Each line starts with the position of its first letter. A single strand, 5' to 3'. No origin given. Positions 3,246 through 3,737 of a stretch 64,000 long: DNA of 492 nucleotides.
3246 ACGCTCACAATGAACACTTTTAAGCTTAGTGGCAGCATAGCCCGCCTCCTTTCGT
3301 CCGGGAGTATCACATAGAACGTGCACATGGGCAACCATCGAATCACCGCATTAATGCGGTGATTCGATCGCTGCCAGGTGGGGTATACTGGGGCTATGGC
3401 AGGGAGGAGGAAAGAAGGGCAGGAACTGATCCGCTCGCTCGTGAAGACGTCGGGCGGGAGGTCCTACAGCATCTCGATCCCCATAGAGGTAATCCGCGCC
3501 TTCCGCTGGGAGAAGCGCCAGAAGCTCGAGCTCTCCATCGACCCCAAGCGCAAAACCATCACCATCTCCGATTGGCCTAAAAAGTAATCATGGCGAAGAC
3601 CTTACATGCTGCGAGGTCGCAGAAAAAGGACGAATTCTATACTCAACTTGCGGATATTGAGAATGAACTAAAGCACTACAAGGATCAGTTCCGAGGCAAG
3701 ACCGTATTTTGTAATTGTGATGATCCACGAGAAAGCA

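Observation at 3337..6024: Compact AT-rich island encoding an operator-controlled AbrB-like protein, an EcoRI-family m6A methyltransferase, a DUF262(DGQQR)-HNH nuclease and an NDT-like protein: a candidate novel modification/restriction-type defence module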

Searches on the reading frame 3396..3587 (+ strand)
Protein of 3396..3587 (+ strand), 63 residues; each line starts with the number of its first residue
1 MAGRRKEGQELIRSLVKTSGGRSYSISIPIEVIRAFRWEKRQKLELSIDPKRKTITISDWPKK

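Call 4: search_protein_families(library=pfam, proteins=[window:3396-3587:+], max_evalue=0.1)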
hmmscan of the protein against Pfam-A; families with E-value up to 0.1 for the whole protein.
window:3396-3587:+ (63 aa): 1 family
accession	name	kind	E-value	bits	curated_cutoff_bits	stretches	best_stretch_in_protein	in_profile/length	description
PF04014.23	MazE_antitoxin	-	1.8e-05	25.1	24.7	1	19-57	3-40/48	Antidote-toxin recognition MazE, bacterial antitoxin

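Call 5: search_protein_families(library=padloc, proteins=[window:3396-3587:+], max_evalue=0.1)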
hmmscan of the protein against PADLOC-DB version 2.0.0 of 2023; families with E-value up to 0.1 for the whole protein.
window:3396-3587:+ (63 aa): 0 families

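Call 6: search_protein_families(library=ncbifam, proteins=[window:3396-3587:+], max_evalue=0.1)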
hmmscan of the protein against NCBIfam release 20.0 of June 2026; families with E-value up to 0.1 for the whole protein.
window:3396-3587:+ (63 aa): 2 families
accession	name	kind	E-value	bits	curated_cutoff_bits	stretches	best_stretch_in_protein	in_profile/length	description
TIGR02776.1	NHEJ_ligase_prk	equivalog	0.033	13.1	373.2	1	12-43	462-491/587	DNA ligase D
TIGR02778.1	ligD_pol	equivalog_domain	0.048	13.3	214.7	1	12-43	148-177/245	non-homologous end-joining DNA ligase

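Call 7: search_protein_families(library=phrogs, proteins=[window:3396-3587:+], max_evalue=0.01)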
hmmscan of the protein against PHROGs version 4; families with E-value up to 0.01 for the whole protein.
window:3396-3587:+ (63 aa): 0 families

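Call 26: find_homologous_proteins(query=window:3396-3587:+, max_evalue=0.01)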
Query window:3396-3587:+ (63 aa): 28 proteins with E <= 0.01 among 28 candidates.
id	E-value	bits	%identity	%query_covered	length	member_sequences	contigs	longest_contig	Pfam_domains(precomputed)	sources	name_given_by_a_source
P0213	6.0e-33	128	100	100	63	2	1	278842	PF04014.24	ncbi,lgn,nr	ncbi:MAG TPA: hypothetical protein VHC20_02070 [Candidatus Paceibacterota bacterium]|nr:hypothetical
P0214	5.1e-24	100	75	100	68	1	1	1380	PF04014.24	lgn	-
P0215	1.9e-23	99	77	95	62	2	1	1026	PF04014.24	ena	-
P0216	2.2e-23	98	75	97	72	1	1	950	-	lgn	-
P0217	2.5e-22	95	73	100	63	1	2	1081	PF04014.24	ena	-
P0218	3.3e-22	95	73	98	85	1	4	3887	PF04014.24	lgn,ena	-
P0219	3.5e-22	95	71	100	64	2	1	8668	PF04014.24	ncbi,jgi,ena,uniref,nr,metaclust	ncbi:hypothetical protein A2841_02635 [Candidatus Kaiserbacteria bacterium RIFCSPHIGHO2_01_FULL_48_1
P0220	3.9e-22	95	71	98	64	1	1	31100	PF04014.24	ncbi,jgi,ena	ncbi:MAG: hypothetical protein WC030_01845 [Candidatus Paceibacterota bacterium]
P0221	4.4e-22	94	71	98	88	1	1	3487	PF04014.24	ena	-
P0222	4.9e-22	94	70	100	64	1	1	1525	PF04014.24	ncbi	-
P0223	9.5e-22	93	70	100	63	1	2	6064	PF04014.24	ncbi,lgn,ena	-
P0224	6.5e-21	91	68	100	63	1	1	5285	PF04014.24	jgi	-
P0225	7.0e-21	91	71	100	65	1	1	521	-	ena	-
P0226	8.4e-21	90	77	95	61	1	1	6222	PF04014.24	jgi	jgi:bifunctional DNA-binding transcriptional regulator/antitoxin component of YhaV-PrlF toxin-antito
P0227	1.1e-20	90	68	100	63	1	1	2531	PF04014.24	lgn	-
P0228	1.7e-20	89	86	79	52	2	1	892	PF04014.24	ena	-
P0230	1.9e-20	89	70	100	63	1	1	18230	PF04014.24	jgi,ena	-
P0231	4.2e-20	88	67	100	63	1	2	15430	PF04014.24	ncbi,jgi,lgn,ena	ncbi:MAG: hypothetical protein WCS97_03160 [Candidatus Paceibacterota bacterium]|jgi:hypothetical pr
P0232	4.8e-20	88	68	100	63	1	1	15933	PF04014.24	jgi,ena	-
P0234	9.7e-20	87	68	100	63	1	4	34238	-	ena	-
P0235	1.6e-19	86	67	100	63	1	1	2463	PF04014.24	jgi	jgi:bifunctional DNA-binding transcriptional regulator/antitoxin component of YhaV-PrlF toxin-antito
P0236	1.7e-19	86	67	100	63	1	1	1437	PF04014.24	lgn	-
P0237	3.1e-19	85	63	100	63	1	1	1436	PF04014.24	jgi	-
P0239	4.6e-19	85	65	98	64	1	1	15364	-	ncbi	-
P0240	1.5e-17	80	62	100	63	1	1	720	PF04014.24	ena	-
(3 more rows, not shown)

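Call 27: find_encoding_contigs(protein=P0220, flank=4000, max_places=2)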
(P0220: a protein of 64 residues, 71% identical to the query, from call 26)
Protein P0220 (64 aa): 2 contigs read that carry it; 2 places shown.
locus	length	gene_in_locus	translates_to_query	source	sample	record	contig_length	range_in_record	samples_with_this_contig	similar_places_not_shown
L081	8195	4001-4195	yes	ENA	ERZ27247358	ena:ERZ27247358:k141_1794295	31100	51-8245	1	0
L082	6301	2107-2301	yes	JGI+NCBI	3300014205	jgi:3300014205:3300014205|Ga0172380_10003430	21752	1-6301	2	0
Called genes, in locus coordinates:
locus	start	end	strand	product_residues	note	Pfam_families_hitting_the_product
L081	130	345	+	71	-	-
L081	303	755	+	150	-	PF00293:NUDIX (weak)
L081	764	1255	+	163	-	-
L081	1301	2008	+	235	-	PF03575:Peptidase_S51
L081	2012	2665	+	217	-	-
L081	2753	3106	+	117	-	PF00856:SET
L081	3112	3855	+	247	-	-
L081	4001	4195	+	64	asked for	PF04014:MazE_antitoxin (weak)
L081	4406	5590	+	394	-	-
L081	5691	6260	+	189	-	PF00657:Lipase_GDSL, PF04311:DUF459 (weak), PF13472:Lipase_GDSL_2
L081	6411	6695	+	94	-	-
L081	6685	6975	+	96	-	PF08922:DUF1905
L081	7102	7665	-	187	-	-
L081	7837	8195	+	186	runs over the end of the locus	PF01936:NYN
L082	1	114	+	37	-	?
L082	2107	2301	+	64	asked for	PF04014:MazE_antitoxin (weak)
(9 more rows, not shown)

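Call 28: find_encoding_contigs(protein=P0234, flank=4000, max_places=2)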
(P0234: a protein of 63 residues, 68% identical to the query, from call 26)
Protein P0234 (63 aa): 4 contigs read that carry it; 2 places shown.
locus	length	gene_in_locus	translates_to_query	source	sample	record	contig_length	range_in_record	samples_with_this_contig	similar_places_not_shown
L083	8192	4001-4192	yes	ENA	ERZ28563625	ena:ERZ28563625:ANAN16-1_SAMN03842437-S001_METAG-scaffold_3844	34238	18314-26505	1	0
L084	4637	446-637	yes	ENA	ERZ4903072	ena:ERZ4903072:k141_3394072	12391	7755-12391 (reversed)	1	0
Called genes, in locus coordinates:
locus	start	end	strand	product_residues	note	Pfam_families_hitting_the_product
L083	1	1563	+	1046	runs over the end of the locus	PF16403:Bact_surface_Ig-like, PF02450:LCAT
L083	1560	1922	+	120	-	-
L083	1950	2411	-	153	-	-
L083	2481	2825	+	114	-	-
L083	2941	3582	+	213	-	-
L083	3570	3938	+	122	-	PF13310:Virulence_RhuM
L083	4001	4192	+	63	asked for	-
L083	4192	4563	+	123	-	-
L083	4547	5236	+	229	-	-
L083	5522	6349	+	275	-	PF03602:Cons_hypoth95 (faint), PF01555:N6_N4_Mtase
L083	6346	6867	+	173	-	-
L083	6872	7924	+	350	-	PF00145:DNA_methylase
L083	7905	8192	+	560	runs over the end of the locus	PF13589:HATPase_c_3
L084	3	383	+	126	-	?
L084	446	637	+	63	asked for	-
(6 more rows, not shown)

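Call 29: find_encoding_contigs(protein=P0230, flank=4000, max_places=2)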
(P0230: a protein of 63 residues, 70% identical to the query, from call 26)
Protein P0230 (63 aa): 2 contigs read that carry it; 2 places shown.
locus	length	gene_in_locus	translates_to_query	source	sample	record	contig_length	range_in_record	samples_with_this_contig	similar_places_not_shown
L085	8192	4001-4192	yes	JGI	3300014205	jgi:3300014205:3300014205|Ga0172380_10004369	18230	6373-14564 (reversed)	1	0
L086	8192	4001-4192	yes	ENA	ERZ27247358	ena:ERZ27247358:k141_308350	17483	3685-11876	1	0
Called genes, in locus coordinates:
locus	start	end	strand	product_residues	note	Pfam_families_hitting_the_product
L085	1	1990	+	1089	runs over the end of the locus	PF02450:LCAT (weak), PF24096:DUF7379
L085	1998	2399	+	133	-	-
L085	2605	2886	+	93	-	-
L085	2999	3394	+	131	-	PF03073:TspO_MBR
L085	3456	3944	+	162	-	-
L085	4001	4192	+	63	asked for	PF04014:MazE_antitoxin (weak)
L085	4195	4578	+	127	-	-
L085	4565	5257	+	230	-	-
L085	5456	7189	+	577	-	PF01555:N6_N4_Mtase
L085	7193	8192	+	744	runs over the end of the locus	PF00270:DEAD, PF04851:ResIII, PF27151:YagJ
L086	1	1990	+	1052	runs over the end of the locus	PF02450:LCAT (weak), PF24096:DUF7379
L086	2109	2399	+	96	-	-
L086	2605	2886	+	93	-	-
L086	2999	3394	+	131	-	PF03073:TspO_MBR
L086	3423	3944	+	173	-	-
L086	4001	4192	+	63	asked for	PF04014:MazE_antitoxin (weak)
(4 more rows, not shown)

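Call 30: find_encoding_contigs(protein=P0231, flank=4000, max_places=2)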
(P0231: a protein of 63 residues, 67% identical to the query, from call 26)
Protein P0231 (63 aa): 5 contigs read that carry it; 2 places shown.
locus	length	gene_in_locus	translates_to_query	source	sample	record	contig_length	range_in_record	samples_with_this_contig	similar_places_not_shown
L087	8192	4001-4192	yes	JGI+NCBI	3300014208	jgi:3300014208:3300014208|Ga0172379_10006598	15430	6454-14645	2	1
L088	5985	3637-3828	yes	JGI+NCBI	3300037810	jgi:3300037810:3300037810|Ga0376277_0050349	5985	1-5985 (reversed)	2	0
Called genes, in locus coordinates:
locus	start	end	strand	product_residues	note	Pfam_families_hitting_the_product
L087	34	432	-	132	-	-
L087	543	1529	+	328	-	PF14257:DUF4349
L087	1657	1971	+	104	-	-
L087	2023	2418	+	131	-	PF03073:TspO_MBR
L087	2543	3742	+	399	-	PF02661:Fic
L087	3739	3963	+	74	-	PF02945:Endonuclease_7 (weak)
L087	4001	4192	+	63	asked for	PF04014:MazE_antitoxin (weak)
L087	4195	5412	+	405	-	PF13651:EcoRI_methylase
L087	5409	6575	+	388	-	PF03235:GmrSD_N, PF01844:HNH (weak)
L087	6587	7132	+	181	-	-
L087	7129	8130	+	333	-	-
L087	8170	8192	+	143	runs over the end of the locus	PF06044:DpnI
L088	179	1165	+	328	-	PF14257:DUF4349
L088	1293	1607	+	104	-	-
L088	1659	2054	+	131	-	PF03073:TspO_MBR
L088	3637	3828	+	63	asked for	PF04014:MazE_antitoxin (weak)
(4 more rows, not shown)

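Call 52: find_encoding_contigs(protein=P0232, flank=4000, max_places=2)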
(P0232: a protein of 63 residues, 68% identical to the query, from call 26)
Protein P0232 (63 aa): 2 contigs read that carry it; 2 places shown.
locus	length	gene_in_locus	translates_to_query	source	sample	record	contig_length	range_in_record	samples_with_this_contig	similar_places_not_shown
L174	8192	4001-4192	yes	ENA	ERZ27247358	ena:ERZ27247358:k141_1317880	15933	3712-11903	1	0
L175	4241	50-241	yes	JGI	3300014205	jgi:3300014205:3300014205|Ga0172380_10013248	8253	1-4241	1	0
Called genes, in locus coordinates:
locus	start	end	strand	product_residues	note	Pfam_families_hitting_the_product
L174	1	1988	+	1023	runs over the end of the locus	PF02450:LCAT (weak), PF24096:DUF7379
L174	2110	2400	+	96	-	-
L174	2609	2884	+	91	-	-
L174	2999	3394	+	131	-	PF03073:TspO_MBR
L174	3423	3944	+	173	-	-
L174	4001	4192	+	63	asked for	PF04014:MazE_antitoxin (weak)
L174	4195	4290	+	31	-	-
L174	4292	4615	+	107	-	-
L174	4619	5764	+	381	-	PF01381:HTH_3, PF06114:Peptidase_M78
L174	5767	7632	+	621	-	PF01555:N6_N4_Mtase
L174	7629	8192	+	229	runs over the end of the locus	PF13643:DUF4145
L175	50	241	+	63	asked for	PF04014:MazE_antitoxin (weak)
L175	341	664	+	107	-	-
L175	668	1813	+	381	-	PF01381:HTH_3, PF06114:Peptidase_M78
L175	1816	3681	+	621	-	PF01555:N6_N4_Mtase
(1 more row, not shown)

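Call 53: find_encoding_contigs(protein=P0239, flank=4000, max_places=2)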
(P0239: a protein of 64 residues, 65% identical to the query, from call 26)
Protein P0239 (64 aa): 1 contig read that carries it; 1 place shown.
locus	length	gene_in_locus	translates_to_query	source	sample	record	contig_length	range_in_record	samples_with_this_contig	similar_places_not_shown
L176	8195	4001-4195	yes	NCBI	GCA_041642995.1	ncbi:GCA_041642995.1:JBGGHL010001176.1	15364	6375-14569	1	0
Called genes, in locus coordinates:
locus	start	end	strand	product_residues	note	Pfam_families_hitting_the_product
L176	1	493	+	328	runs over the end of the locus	PF14257:DUF4349 (weak)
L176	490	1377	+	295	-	PF03724:META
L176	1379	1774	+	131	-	PF03073:TspO_MBR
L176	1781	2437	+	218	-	PF01936:NYN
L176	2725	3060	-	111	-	-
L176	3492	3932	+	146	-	PF00293:NUDIX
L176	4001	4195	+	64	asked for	-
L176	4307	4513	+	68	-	-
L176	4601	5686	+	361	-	PF13651:EcoRI_methylase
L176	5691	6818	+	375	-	PF03235:GmrSD_N, PF01844:HNH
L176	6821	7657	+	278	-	PF14338:Mrr_N, PF04471:Mrr_cat, PF22722:NA-iREase1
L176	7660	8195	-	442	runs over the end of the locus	?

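Call 54: find_encoding_contigs(protein=P0219, flank=4000, max_places=2)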
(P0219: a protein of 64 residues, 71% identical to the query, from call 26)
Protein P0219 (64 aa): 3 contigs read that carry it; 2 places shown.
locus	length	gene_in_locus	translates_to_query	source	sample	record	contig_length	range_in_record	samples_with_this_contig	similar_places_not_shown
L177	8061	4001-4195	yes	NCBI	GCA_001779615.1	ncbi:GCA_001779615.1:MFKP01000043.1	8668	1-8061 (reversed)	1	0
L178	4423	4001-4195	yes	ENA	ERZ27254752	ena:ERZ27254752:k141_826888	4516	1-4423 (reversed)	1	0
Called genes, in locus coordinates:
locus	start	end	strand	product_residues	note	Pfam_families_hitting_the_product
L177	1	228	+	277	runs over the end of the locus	PF03320:FBPase_glpX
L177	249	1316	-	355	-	PF00383:dCMP_cyt_deam_1, PF14437:MafB19-deam, PF01872:RibD_C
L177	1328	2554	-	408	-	PF00926:DHBP_synthase, PF00925:GTP_cyclohydro2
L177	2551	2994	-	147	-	PF00885:DMRL_synthase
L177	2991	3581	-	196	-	PF00677:Lum_binding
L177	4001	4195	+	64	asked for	PF04014:MazE_antitoxin (faint)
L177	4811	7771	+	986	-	PF18072:FGAR-AT_linker, PF00586:AIRS, PF02769:AIRS_C, PF00586:AIRS (weak), PF02769:AIRS_C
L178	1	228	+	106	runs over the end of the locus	?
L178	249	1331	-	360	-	PF00383:dCMP_cyt_deam_1, PF14437:MafB19-deam, PF01872:RibD_C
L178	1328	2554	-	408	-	PF00926:DHBP_synthase, PF00925:GTP_cyclohydro2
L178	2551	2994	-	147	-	PF00885:DMRL_synthase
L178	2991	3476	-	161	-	PF00677:Lum_binding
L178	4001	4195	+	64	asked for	PF04014:MazE_antitoxin (faint)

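Call 72: search_solved_structures(query=A2, max_evalue=10, show_alignments=2)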
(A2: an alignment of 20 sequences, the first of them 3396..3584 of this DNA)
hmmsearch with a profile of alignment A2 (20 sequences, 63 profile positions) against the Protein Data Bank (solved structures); distinct sequences matched with E-value up to 10: 3.
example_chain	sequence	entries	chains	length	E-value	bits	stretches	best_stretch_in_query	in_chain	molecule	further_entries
4erv_A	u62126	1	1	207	0.47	13.7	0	6-25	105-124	Ryanodine receptor 3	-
7xi6_A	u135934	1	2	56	0.78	13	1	21-57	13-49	C56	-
4kop_A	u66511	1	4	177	1.7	11.9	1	34-47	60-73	Single-stranded DNA-binding protein WHY2, mitochondrial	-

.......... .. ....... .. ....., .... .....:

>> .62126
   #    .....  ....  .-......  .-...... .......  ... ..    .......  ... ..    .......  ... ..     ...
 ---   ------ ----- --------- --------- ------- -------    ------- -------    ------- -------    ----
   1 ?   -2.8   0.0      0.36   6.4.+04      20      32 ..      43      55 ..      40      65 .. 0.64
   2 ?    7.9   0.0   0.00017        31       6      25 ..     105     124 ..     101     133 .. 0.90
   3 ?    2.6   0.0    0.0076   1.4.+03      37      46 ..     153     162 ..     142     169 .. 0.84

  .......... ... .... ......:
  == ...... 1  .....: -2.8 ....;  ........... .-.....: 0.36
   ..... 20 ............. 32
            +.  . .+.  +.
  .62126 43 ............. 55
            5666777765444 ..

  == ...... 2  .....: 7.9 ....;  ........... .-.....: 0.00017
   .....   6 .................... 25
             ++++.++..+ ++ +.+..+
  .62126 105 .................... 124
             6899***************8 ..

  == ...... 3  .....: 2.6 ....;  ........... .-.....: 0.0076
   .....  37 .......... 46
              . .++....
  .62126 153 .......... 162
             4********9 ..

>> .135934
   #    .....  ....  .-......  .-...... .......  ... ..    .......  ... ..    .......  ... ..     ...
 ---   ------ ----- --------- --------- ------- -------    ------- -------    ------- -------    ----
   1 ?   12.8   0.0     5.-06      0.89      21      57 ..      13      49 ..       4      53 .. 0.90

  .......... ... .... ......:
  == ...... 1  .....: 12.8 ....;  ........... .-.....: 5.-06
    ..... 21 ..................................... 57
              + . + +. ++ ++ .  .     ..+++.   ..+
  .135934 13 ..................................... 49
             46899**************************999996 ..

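Call 76: predict_structure(alignment_id=A2)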
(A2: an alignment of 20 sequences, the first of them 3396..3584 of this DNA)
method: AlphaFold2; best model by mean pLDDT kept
length: 63 residues; sequences in the alignment: 20
mean_pLDDT: 71.0   pTM: 0.47
mean pLDDT of the five models: 71.0, 70.4, 68.3, 67.9, 67.0
residues with pLDDT >= 90: 4; 70-90: 34; 50-70: 11; < 50: 14
segments of 3 or more residues with pLDDT < 50: 9-18
pLDDT, mean of each block of 10 residues (from residue 1): 49 47 71 86 84 90 68
secondary structure, 60 per line:
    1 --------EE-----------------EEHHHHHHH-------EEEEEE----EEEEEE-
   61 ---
elements in order: H30-36 E44-49 E54-59

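Call 78: fold_search(model_id=the predicted structure, library=pdb)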
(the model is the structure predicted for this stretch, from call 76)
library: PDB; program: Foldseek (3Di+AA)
matches with E <= 10: 48; with E <= 0.001: 0
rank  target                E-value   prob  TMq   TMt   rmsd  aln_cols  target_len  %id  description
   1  2l66_MODEL_1_A        3.8e-01  0.54  0.44  0.50   7.3        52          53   25  The DNA-recognition fold of Sso7c4 suggests a new member of SpoVT-AbrB superfamily from archaea. (released 2011-09-07)
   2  5itm_F                6.8e-01  0.54  0.41  0.53   6.1        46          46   17  The structure of truncated histone-like protein (released 2017-01-25)
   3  5itm_A                9.4e-01  0.44  0.41  0.52   6.1        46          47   17  The structure of truncated histone-like protein (released 2017-01-25)
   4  5itm_E                1.2e+00  0.41  0.42  0.55   5.9        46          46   17  The structure of truncated histone-like protein (released 2017-01-25)
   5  5itj_A                1.3e+00  0.57  0.50  0.62   6.4        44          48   18  The structure of histone-like protein (released 2017-01-25)
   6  2mrn_MODEL_1_A        1.3e+00  0.25  0.45  0.43  10.0        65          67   14  Structure of truncated EcMazE (released 2015-02-04)
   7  1yfb_A                1.5e+00  0.47  0.50  0.59   8.7        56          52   23  The solution structure of the N-domain of the transcription factor abrB (released 2005-04-12)
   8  2w1t_A                1.6e+00  0.57  0.47  0.18   4.5        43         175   23  Crystal Structure of B. subtilis SpoVT (released 2008-11-18)
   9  2w1t_B                1.7e+00  0.57  0.47  0.18   4.5        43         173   23  Crystal Structure of B. subtilis SpoVT (released 2008-11-18)
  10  1mvf_D                2.0e+00  0.41  0.48  0.66   5.6        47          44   17  MazE addiction antidote (released 2003-06-10)
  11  7xi6_A                2.6e+00  0.16  0.39  0.43   4.7        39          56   28  Crystal structure of C56 from pSSVi (released 2023-04-19)
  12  2k1n_MODEL_1_A        3.6e+00  0.16  0.44  0.49   9.9        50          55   22  DNA bound structure of the N-terminal domain of AbrB (released 2008-11-11)
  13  9kl7                  4.1e+00  0.06  0.25  0.25  15.5        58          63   14  Crystal structure of a Streptococcal protein G B1 mutant (released 2026-01-28)
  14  7net_A                4.1e+00  0.03  0.20  0.21  11.7        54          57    7  Crystal structure of the v-Src SH3 domain W95R-I96T mutant (released 2021-06-02)
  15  5wvw_A                4.4e+00  0.06  0.25  0.27   7.8        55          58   20  The crystal structure of Cren7 mutant L28A in complex with dsDNA (released 2017-04-26)
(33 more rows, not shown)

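Call 80: find_encoding_contigs(protein=P0223, flank=4000, max_places=2)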
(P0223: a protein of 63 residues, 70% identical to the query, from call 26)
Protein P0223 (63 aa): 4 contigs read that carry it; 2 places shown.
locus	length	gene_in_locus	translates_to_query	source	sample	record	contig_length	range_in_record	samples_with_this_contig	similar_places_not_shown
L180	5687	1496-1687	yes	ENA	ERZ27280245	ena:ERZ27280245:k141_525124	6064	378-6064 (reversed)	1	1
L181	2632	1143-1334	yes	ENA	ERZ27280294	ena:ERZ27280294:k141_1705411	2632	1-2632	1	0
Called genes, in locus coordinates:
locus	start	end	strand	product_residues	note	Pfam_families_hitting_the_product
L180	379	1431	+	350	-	PF13310:Virulence_RhuM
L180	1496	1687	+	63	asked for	PF04014:MazE_antitoxin (faint)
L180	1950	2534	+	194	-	PF01300:Sua5_yciO_yrdC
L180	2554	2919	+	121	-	PF13564:DoxX_2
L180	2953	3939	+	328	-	PF00579:tRNA-synt_1b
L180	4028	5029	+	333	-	PF01244:Peptidase_M19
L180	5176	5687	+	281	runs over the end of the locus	PF01244:Peptidase_M19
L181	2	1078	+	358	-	?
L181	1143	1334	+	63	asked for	PF04014:MazE_antitoxin (faint)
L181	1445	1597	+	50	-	-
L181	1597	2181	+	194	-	PF01300:Sua5_yciO_yrdC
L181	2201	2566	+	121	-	PF13564:DoxX_2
